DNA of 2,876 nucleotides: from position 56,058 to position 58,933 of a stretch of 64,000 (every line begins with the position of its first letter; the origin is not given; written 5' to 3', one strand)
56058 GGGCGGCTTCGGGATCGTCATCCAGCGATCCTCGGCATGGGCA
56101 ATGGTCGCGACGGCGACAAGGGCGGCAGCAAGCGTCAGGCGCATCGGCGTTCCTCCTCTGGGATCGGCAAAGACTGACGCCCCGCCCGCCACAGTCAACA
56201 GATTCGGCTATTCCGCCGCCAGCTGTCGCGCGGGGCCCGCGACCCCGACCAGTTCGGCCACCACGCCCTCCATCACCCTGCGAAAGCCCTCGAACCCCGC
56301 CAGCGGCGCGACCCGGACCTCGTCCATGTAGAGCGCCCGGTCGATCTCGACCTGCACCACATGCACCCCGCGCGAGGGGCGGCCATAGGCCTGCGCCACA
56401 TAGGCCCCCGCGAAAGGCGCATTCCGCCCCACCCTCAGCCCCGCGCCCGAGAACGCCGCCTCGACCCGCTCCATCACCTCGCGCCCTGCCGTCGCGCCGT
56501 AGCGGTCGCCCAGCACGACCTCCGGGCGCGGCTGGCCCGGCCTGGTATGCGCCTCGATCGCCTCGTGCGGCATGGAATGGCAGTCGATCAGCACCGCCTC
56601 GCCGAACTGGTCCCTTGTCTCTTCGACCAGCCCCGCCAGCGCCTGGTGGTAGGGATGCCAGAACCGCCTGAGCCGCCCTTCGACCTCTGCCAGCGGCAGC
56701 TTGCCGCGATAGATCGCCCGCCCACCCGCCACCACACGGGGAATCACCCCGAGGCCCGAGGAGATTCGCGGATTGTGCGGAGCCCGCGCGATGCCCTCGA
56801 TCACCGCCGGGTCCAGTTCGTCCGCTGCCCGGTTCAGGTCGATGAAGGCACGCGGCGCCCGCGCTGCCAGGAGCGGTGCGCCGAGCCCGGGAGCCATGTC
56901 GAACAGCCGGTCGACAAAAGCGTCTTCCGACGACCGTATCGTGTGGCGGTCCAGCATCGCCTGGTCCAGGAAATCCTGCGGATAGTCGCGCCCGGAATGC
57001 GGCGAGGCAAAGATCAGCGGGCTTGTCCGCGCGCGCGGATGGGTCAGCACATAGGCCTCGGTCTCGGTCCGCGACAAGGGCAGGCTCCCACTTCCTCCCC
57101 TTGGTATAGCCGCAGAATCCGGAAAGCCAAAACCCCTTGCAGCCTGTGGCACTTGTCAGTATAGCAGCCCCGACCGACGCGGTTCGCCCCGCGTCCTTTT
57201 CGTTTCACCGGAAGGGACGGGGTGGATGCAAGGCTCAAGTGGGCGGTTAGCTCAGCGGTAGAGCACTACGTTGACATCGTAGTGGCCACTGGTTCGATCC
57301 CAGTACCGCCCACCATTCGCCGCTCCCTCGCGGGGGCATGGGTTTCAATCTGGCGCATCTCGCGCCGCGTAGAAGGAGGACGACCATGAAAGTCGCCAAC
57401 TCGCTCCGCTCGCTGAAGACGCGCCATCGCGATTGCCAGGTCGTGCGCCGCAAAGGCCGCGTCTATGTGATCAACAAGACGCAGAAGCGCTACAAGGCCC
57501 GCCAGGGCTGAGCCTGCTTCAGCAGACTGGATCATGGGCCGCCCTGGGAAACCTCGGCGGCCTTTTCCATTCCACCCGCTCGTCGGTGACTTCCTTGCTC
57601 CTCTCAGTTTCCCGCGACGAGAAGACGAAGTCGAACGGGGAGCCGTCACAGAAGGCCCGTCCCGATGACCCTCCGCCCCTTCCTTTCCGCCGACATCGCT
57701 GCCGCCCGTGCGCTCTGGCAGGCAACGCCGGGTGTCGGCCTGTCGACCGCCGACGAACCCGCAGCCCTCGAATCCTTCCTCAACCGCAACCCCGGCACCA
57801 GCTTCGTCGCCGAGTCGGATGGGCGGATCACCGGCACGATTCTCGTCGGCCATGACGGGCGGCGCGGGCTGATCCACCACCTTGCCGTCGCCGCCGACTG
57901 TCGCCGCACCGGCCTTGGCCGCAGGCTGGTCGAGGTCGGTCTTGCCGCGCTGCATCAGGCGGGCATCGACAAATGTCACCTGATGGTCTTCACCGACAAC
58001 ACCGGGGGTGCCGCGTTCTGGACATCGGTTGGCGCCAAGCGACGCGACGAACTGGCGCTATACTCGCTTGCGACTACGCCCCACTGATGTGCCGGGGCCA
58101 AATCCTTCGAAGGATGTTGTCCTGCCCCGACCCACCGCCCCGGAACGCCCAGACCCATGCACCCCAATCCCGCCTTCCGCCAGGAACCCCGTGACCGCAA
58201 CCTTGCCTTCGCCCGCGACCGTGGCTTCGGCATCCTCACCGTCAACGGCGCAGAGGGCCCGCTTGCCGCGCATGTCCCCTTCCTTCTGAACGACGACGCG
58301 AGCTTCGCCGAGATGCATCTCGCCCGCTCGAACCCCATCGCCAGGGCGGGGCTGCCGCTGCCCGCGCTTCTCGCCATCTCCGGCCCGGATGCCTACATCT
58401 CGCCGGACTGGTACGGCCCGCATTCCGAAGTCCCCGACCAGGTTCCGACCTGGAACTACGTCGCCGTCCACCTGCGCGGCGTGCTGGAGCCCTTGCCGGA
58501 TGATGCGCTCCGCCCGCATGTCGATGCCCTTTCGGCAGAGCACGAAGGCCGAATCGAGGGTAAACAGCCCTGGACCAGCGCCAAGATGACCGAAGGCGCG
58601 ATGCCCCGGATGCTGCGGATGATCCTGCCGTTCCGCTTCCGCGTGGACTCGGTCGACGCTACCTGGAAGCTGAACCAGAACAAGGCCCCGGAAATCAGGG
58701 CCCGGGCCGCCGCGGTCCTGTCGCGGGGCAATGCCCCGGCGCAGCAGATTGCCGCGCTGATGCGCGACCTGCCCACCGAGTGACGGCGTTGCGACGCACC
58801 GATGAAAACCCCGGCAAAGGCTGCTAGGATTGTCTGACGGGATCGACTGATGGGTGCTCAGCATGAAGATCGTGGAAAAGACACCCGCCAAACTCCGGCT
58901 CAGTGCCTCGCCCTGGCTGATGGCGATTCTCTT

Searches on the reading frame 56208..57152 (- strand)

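Call 59: search_protein_families(library=pfam, proteins=[window:56208-57152:-], max_evalue=0.001)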
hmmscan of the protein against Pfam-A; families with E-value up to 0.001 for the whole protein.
window:56208-57152:- (314 aa): 1 family
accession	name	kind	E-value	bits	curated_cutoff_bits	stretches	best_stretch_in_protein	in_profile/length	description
PF05013.17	FGase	-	2e-77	260.7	28.9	1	44-276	1-219/219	N-formylglutamate amidohydrolase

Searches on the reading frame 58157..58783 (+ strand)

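Call 116: search_protein_families(library=pfam, proteins=[window:58157-58783:+], max_evalue=0.0001)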
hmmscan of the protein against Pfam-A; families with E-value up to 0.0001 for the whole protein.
window:58157-58783:+ (208 aa): 1 family
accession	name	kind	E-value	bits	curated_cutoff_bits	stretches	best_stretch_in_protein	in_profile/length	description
PF04299.18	FMN_bind_2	-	8.9e-41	139.8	22.4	1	1-164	1-167/168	Putative FMN-binding domain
